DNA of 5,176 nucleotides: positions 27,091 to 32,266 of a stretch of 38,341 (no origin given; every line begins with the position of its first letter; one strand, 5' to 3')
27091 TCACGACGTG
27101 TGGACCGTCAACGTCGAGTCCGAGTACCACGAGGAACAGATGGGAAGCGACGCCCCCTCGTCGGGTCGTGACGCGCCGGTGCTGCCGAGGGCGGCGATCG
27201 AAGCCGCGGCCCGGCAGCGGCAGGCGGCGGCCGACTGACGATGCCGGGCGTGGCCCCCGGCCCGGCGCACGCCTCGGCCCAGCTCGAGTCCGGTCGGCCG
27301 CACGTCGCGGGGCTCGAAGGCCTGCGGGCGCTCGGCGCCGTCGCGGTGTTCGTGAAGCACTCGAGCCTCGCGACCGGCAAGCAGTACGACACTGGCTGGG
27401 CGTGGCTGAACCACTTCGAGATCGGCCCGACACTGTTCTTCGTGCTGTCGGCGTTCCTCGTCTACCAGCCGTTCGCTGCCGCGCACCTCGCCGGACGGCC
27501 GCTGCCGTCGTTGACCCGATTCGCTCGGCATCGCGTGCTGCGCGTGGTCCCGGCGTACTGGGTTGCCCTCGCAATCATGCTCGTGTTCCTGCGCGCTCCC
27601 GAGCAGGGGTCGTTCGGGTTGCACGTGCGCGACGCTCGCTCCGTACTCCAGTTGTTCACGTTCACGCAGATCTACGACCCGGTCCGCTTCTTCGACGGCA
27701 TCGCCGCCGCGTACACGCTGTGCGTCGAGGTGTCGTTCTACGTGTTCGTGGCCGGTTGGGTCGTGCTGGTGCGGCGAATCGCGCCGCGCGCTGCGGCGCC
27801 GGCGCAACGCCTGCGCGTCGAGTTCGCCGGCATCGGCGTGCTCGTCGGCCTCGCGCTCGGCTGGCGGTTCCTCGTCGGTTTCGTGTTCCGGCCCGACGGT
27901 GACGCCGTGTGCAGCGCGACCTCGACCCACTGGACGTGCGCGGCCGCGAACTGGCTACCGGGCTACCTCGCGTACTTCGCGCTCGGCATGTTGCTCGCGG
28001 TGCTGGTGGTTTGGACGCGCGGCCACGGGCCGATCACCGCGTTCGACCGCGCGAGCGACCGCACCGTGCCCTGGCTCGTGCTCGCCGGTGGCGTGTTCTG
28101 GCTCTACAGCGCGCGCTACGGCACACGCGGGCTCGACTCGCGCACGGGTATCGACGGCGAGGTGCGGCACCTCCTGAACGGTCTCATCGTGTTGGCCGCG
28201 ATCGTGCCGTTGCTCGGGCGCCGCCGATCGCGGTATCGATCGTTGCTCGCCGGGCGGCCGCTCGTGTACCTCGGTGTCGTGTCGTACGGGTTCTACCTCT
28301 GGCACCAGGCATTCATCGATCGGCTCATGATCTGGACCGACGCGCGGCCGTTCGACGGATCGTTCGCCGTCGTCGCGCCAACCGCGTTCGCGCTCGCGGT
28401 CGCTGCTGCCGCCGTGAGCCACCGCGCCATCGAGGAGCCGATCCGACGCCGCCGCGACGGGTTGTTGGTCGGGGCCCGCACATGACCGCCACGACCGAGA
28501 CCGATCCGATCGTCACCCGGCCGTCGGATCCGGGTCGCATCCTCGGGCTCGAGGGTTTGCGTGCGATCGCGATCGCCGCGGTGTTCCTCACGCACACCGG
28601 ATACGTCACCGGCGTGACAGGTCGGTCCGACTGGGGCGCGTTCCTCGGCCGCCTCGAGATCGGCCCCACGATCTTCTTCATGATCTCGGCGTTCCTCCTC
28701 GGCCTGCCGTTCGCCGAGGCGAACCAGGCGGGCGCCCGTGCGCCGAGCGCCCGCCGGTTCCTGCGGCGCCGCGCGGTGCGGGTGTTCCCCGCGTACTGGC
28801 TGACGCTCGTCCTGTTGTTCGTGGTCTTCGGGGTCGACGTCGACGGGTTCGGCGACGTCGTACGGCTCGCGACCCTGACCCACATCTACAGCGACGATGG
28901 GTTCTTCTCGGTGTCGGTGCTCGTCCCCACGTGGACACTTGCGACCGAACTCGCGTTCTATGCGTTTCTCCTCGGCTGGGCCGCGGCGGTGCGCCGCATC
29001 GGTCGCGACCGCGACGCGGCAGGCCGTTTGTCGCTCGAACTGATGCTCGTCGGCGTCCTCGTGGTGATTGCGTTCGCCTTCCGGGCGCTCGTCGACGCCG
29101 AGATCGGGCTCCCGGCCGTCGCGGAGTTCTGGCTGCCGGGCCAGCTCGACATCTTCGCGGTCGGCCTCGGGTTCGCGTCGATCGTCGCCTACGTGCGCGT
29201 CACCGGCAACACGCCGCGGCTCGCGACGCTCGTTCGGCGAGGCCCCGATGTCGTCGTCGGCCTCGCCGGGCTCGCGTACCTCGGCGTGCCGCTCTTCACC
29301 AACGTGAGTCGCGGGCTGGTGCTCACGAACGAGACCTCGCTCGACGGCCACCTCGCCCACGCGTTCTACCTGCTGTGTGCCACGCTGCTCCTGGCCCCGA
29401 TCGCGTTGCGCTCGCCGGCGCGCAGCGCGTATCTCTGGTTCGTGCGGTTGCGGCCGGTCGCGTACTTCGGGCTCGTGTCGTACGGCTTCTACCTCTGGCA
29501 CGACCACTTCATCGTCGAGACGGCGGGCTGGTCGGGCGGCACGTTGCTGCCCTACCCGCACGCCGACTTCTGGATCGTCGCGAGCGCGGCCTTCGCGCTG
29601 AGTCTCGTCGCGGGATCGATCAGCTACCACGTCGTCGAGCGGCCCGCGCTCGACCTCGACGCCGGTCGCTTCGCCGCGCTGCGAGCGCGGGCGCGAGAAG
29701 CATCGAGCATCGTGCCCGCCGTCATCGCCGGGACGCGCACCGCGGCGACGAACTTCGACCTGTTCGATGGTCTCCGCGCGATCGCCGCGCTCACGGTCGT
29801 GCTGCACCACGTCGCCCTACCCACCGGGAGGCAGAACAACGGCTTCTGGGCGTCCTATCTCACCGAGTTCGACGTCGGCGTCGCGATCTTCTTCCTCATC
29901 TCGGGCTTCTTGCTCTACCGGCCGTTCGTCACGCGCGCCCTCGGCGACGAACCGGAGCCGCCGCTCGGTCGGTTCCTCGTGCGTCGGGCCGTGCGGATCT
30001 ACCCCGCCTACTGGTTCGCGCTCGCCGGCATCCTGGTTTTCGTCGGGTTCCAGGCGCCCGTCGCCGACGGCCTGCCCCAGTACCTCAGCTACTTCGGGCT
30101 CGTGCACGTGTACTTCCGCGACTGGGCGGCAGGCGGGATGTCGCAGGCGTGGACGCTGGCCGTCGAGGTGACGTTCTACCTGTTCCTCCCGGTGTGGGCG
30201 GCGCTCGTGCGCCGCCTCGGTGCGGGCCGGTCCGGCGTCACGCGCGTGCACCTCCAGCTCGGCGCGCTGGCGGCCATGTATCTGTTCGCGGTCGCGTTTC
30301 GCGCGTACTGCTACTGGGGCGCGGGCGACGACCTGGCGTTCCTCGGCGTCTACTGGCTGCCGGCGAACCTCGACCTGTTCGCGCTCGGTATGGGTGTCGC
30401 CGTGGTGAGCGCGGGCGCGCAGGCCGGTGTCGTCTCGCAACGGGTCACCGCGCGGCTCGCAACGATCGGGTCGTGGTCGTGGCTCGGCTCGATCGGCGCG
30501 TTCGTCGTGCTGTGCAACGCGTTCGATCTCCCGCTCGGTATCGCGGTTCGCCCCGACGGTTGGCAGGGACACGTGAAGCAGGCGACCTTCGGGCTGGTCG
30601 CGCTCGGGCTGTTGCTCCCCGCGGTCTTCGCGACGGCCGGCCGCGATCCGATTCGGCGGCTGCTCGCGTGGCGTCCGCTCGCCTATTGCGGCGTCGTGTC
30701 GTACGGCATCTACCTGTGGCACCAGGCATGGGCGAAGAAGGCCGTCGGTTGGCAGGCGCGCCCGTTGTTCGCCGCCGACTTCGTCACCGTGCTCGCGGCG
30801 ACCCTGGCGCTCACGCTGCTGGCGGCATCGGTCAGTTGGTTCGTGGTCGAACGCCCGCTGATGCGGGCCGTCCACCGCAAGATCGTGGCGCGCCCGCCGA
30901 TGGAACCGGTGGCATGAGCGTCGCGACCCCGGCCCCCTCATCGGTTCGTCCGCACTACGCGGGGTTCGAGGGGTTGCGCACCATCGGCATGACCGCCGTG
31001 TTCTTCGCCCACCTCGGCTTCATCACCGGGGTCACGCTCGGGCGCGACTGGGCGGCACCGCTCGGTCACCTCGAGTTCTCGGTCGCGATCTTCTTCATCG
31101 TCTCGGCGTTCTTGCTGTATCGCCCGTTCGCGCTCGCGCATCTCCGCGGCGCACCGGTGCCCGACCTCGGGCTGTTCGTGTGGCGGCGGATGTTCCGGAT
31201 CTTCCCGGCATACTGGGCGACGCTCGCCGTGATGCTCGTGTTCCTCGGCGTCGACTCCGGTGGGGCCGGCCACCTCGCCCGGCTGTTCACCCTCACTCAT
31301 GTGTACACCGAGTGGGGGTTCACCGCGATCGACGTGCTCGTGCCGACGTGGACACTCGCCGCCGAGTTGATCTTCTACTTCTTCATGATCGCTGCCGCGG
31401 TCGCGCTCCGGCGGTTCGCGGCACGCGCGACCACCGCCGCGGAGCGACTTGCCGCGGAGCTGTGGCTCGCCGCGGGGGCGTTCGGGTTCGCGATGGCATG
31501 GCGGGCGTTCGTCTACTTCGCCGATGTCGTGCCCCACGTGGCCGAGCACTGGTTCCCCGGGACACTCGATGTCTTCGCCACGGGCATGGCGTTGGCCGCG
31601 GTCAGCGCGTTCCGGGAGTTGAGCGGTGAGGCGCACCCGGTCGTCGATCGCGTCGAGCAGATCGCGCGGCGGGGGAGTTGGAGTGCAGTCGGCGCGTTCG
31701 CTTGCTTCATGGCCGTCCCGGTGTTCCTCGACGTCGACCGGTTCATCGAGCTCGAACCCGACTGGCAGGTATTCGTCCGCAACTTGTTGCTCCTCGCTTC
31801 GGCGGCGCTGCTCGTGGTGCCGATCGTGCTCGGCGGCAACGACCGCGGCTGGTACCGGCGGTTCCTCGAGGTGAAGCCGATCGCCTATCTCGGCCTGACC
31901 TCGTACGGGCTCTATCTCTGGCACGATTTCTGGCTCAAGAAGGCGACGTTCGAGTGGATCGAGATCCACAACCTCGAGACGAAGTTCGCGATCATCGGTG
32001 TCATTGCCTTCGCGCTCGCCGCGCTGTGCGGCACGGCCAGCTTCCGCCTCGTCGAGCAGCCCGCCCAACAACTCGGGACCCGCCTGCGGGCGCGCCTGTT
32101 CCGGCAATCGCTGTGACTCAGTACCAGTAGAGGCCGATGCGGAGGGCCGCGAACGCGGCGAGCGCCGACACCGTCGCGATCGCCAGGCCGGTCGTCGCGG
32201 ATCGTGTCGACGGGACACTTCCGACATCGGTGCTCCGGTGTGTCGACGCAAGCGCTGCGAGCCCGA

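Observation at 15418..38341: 23-kb locus of GT-C glycosyltransferases, GT2 lipid-sugar synthases and six AT3 acyltransferase domains: candidate undescribed envelope-glycan assembly and multi-acylation system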

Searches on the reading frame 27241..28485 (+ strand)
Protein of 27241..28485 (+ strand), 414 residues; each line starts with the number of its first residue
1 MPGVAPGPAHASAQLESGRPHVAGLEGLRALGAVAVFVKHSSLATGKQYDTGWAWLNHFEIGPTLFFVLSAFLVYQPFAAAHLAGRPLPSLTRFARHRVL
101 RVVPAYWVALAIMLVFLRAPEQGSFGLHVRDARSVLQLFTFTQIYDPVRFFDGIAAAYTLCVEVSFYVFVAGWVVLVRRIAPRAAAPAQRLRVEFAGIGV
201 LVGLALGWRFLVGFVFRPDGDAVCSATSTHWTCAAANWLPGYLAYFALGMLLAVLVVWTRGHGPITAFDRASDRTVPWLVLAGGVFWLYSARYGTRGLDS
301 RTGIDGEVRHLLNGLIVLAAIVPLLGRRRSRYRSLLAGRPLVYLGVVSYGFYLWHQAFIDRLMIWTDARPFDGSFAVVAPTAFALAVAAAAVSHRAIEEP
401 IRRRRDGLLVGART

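Call 5: search_protein_families(library=pfam, proteins=[window:27241-28485:+], max_evalue=0.01)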
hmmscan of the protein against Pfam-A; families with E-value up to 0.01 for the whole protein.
window:27241-28485:+ (414 aa): 1 family
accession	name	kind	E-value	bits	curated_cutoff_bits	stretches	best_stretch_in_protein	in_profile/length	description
PF01757.29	Acyl_transf_3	-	5.6e-17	62.2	31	1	23-391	2-322/326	Acyltransferase domain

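Call 8: search_protein_families(library=ncbifam, proteins=[window:27241-28485:+], max_evalue=0.01)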
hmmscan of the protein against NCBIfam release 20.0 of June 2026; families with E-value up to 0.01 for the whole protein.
window:27241-28485:+ (414 aa): 1 family
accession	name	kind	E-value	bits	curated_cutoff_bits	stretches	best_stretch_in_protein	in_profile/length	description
NF058601.1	ActlTfSucTMsmeg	equivalog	0.00026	19.6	1275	1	333-405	315-384/723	acetyltransferase SucT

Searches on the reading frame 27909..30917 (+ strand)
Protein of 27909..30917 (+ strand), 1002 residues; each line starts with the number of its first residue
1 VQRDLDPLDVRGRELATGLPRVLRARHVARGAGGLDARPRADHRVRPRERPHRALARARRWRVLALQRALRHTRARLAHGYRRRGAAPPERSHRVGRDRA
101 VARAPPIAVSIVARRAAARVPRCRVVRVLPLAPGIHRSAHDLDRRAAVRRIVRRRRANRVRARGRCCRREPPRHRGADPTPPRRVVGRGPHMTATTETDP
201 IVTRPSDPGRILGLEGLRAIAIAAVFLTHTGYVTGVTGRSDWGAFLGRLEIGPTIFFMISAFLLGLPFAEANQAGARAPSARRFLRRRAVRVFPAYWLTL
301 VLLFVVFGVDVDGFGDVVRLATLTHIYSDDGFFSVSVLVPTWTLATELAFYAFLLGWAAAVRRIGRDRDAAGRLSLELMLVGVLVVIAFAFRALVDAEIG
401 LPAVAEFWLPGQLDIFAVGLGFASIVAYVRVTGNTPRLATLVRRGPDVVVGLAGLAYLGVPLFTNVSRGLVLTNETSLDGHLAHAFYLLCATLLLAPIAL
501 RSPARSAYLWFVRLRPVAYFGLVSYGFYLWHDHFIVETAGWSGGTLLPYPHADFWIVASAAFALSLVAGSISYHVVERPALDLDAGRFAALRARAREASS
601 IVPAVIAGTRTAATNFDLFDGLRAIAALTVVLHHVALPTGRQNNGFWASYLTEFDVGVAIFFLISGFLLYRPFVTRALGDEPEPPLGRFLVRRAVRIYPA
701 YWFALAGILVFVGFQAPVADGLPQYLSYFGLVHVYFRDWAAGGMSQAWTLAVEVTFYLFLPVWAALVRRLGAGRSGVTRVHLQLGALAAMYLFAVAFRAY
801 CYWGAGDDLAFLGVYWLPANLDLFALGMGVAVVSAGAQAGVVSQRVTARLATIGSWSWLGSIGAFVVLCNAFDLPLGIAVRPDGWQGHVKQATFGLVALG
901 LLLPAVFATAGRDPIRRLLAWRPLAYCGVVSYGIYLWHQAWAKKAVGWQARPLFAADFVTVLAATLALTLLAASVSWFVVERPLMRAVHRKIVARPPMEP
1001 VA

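Call 5: search_protein_families(library=pfam, proteins=[window:27909-30917:+], max_evalue=0.01)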
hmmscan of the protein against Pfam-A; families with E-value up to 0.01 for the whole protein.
window:27909-30917:+ (1002 aa): 1 family
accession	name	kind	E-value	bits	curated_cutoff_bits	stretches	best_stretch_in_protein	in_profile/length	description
PF01757.29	Acyl_transf_3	-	5.1e-41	141.2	31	2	619-971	4-323/326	Acyltransferase domain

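Call 8: search_protein_families(library=ncbifam, proteins=[window:27909-30917:+], max_evalue=0.01)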
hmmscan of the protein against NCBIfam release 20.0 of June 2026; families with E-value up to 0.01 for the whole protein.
window:27909-30917:+ (1002 aa): 0 families

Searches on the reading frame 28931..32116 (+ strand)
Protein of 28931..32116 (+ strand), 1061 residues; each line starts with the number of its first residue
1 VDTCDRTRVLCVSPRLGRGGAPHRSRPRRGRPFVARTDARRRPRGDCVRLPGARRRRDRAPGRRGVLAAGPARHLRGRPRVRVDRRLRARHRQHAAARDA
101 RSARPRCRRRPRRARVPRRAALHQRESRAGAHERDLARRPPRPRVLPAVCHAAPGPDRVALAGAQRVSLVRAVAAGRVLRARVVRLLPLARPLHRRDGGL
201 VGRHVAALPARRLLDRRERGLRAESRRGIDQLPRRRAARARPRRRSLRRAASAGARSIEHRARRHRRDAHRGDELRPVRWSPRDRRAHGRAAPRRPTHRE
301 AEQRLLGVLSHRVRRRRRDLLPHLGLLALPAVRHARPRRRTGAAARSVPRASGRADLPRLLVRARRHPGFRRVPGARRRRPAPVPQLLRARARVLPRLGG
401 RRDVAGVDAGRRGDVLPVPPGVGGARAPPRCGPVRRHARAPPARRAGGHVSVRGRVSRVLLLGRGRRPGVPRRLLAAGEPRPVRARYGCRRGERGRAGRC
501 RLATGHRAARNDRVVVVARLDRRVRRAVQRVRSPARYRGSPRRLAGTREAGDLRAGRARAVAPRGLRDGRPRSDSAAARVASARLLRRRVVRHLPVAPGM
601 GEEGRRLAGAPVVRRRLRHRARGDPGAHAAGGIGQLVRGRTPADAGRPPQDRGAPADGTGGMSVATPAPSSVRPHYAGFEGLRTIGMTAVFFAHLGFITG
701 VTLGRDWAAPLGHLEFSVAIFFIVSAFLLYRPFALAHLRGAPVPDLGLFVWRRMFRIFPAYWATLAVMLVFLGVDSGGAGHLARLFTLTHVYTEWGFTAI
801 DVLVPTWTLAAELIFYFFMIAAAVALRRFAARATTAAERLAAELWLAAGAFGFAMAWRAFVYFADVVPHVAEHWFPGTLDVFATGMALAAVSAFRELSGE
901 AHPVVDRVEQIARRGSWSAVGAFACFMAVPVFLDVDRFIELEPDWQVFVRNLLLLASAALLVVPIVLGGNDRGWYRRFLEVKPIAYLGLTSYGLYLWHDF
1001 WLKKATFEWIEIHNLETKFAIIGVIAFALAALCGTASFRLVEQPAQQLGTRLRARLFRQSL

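Call 6: search_protein_families(library=pfam, proteins=[window:28931-32116:+], max_evalue=0.01)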
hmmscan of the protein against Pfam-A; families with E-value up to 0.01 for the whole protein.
window:28931-32116:+ (1061 aa): 1 family
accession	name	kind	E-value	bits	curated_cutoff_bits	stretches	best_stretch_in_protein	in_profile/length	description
PF01757.29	Acyl_transf_3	-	9.9e-15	54.8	31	1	677-1031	2-322/326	Acyltransferase domain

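Call 8: search_protein_families(library=ncbifam, proteins=[window:28931-32116:+], max_evalue=0.01)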
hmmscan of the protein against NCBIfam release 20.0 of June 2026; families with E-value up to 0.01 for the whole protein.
window:28931-32116:+ (1061 aa): 0 families
